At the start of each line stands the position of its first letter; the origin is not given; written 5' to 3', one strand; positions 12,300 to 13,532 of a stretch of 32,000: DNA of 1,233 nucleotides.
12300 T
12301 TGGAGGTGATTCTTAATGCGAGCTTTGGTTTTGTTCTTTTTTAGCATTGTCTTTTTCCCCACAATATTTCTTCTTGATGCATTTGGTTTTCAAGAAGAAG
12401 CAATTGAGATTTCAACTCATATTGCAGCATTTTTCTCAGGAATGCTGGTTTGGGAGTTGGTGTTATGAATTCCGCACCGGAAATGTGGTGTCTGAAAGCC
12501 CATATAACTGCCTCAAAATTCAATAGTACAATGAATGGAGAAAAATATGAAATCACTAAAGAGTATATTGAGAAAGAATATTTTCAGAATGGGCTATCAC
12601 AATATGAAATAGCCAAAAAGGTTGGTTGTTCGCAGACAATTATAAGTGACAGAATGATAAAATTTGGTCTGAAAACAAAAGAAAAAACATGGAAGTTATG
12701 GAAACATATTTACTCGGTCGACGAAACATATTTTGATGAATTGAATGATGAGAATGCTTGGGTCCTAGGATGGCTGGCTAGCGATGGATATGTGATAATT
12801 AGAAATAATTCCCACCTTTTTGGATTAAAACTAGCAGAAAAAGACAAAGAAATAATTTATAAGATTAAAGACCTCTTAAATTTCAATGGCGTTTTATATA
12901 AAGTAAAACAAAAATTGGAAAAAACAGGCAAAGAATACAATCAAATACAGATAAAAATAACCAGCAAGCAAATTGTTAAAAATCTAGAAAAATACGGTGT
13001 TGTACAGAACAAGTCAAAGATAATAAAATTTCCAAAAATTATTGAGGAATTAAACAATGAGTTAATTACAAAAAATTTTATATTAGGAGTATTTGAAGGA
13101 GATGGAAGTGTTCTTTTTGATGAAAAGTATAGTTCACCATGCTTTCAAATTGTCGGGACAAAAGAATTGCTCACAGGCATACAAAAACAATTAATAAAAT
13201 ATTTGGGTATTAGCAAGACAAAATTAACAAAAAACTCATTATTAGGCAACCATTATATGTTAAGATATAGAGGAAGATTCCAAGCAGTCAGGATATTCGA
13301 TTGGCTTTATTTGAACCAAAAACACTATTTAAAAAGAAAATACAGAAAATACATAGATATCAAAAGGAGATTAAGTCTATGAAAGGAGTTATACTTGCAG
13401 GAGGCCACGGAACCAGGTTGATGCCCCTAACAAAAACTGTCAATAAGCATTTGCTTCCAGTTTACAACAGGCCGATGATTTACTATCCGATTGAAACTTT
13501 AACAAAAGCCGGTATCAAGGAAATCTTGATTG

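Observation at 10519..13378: AT-rich ~2.9 kb insertion of ORFan genes splitting rmlB from rmlA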

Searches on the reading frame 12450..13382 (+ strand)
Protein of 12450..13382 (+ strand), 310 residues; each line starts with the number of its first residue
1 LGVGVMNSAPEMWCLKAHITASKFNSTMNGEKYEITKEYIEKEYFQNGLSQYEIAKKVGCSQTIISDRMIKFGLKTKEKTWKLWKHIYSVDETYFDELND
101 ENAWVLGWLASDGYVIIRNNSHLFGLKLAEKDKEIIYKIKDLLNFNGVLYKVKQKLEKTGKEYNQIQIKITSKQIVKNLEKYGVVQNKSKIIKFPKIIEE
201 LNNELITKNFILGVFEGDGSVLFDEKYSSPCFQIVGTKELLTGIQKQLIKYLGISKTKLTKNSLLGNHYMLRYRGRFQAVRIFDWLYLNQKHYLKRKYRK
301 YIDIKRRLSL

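Call 5: search_protein_families(library=pfam, max_evalue=0.1, proteins=[window:12450-13382:+])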
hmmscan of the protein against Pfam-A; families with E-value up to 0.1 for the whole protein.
window:12450-13382:+ (310 aa): 3 families
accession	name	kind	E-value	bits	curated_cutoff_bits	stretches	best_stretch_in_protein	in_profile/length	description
PF14528.11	LAGLIDADG_3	-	6.7e-09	36.3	22.5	1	102-181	4-80/82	LAGLIDADG-like domain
PF18024.7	HTH_50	-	0.0022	18.1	27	1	38-74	9-49/50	Helix-turn-helix domain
PF01381.28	HTH_3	-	0.0061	17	23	1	46-67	7-28/55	Helix-turn-helix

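Call 6: search_protein_families(library=phrogs, max_evalue=0.1, proteins=[window:12450-13382:+])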
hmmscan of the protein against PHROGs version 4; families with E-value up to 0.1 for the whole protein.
window:12450-13382:+ (310 aa): 18 families
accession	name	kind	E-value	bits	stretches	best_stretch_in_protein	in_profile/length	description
phrog_4645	-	DNA, RNA and nucleotide metabolism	1.1e-38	134.1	1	21-304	26-303/308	endonuclease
phrog_6831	-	transcription regulation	4.4e-06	27.6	1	43-67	13-37/68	transcriptional regulator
phrog_7545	-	DNA, RNA and nucleotide metabolism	1e-05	26.8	1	36-80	6-50/160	HNH endonuclease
phrog_8446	-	DNA, RNA and nucleotide metabolism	6.8e-05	23.6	1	35-80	59-104/211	HNH endonuclease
phrog_9217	-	transcription regulation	0.00099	20.3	1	43-83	47-87/111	transcriptional regulator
phrog_9759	-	DNA, RNA and nucleotide metabolism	0.0031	18.5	1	32-79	3-50/242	DNA binding protein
phrog_21964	-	DNA, RNA and nucleotide metabolism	0.004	17.8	1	28-75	1-48/244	HNH endonuclease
phrog_1373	-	transcription regulation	0.0076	17.2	1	32-67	61-95/166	transcriptional regulator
phrog_8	-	transcription regulation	0.013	16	1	37-178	118-284/346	transcriptional regulator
phrog_323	-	transcription regulation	0.022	15.3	1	26-85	88-150/319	transcriptional regulator, D5-like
phrog_4151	-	DNA, RNA and nucleotide metabolism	0.029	15.2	1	31-66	4-38/154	DNA binding protein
phrog_1468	-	transcription regulation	0.041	14.5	0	40-67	12-39/67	transcriptional repressor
phrog_3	-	transcription regulation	0.043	14.6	1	27-191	80-221/430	transcriptional repressor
phrog_3910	-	transcription regulation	0.047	13.6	1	34-80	73-117/356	transcriptional regulator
phrog_2339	-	DNA, RNA and nucleotide metabolism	0.05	14.6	0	40-67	30-57/98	HTH DNA binding protein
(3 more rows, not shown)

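Call 37: find_related_loci(query=window:12465-13382:+, collection=viral_contigs, flank=5000)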
Query window:12465-13382:+ (305 aa) in viral_contigs; peptide patterns used: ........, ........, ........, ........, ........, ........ (x = any residue, [..] = any of these).
20 stretches matched a pattern, but none encodes a relative of the query by tblastn (E <= 1e-3).

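Call 39: search_dna_similar(query=window:12465-13382:+, collection=phages, mode=protein, max_evalue=0.001, max_rows=15)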
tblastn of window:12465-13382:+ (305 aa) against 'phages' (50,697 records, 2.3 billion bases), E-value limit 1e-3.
Records with a match: 128; places in all: 128; records where one place covers at least 80% of the query: 2.
Best place of each record, by identity: <60% 128.
By first word of the organism name: Staphylococcus 85; Flavobacterium 22; uncultured 4; Prevotella 4; Bacillus 3; Brevibacillus 3; Listeria 2; Lysinibacillus 1; Bacteriophage 1; Alicyclobacillus 1; and 2 more.
By host as written in the record: Staphylococcus aureus 43; - 11; Flavobacterium psychrophilum 950106-1/1 8; Staphylococcus sp. 5; Staphylococcus carnosus TM300 5; Prevotella sp. 4; Staphylococcus aureus (phage propagation strain 47) 4; Brevibacillus laterosporus 3; and 32 more.
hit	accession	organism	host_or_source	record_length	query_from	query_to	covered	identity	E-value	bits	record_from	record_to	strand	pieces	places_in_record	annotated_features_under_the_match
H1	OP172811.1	Lysinibacillus phage LC76P1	Lysinibacillus capsici DO76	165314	40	289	82%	30.6%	3e-17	88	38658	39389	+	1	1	hypothetical protein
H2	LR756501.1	uncultured phage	metagenomic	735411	40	282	80%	28.6%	3e-11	70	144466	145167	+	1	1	record has no annotation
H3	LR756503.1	uncultured phage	metagenomic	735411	40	282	80%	28.6%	3e-11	70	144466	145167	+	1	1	record has no annotation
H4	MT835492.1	Bacteriophage sp.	human fecal samples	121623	40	289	82%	26.0%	2e-5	52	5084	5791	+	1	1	record has no annotation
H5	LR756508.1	uncultured phage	metagenomic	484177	85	286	66%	31.4%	2e-5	52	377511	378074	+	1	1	record has no annotation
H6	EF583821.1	Bacillus phage 0305phi8-36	Bacillus thuringiensis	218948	40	258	72%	28.4%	4e-12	72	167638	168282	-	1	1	ORF240: DNA polymerase III alpha subunit | ORF036: mobile intron protein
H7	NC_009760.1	Bacillus phage 0305phi8-36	Bacillus thuringiensis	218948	40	258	72%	28.4%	4e-12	72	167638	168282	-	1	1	ORF240: DNA polymerase | ORF036: endonuclease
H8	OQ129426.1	Staphylococcus phage vB_SauM_JDF86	Staphylococcus aureus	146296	84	284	66%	28.4%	8e-4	47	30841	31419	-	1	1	putative endonuclease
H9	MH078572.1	Staphylococcus phage phiSA_BS1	Staphylococcus sp. ATCC 25923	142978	84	284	66%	28.4%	1e-3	47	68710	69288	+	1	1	hypothetical protein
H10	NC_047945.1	Staphylococcus phage phiSA_BS1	Staphylococcus sp. ATCC 25923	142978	84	284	66%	28.4%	1e-3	47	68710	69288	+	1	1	endonuclease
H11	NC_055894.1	uncultured phage cr6_1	human feces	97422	85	255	56%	32.8%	2e-7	58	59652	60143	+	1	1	endonuclease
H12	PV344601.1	Staphylococcus phage RQ1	Staphylococcus saprophyticus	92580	41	239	65%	27.9%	4e-5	51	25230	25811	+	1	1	endonuclease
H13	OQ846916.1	Alicyclobacillus phage KKP_3916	Alicyclobacillus acidoterrestris strain ...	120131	44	239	64%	27.7%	3e-6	54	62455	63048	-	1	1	hypothetical protein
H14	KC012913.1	Staphylococcus phage Team1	Staphylococcus xylosus SMQ121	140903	84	282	65%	27.2%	7e-5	50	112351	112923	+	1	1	endonuclease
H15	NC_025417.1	Staphylococcus phage Team1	Staphylococcus xylosus SMQ121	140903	84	282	65%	27.2%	7e-5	50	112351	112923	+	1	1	endonuclease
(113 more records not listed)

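Call 42: search_solved_structures(query=window:12465-13382:+, max_evalue=1)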
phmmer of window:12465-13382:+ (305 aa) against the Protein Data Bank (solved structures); distinct sequences matched with E-value up to 1: 4.
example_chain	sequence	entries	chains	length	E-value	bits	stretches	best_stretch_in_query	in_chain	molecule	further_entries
3uvf_A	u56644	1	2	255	0.00012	24.7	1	98-184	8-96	Intron-encoded DNA endonuclease I-HjeMI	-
1p8k_Z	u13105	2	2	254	0.00082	21.9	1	98-184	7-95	Intron-encoded endonuclease I-AniI | LAGLIDADG endonuclease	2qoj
3eh8_A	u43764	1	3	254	0.0017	20.8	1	98-184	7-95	Intron-encoded DNA endonuclease I-AniI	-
9cop_y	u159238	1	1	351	0.98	11.8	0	95-226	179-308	Regulator of V-ATPase in vacuolar membrane protein 2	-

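Call 44: search_protein_families(library=padloc, max_evalue=0.1, proteins=[window:12465-13382:+])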
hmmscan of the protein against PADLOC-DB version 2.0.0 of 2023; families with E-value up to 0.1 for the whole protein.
window:12465-13382:+ (305 aa): 0 families

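Call 45: search_protein_families(library=ncbifam, max_evalue=0.1, proteins=[window:12465-13382:+])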
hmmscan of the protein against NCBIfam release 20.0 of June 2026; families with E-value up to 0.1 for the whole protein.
window:12465-13382:+ (305 aa): 0 families

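Call 53: find_related_loci(query=window:12465-13382:+, collection=metagenome_contigs, flank=5000)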
Query window:12465-13382:+ (305 aa) in metagenome_contigs; peptide patterns used: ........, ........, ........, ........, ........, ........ (x = any residue, [..] = any of these).
178 stretches matched a pattern; 1 encode a relative of the query (tblastn E <= 1e-3); 1 distinct loci.
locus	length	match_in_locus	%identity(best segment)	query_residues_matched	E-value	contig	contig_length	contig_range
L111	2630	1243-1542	68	206-305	2e-40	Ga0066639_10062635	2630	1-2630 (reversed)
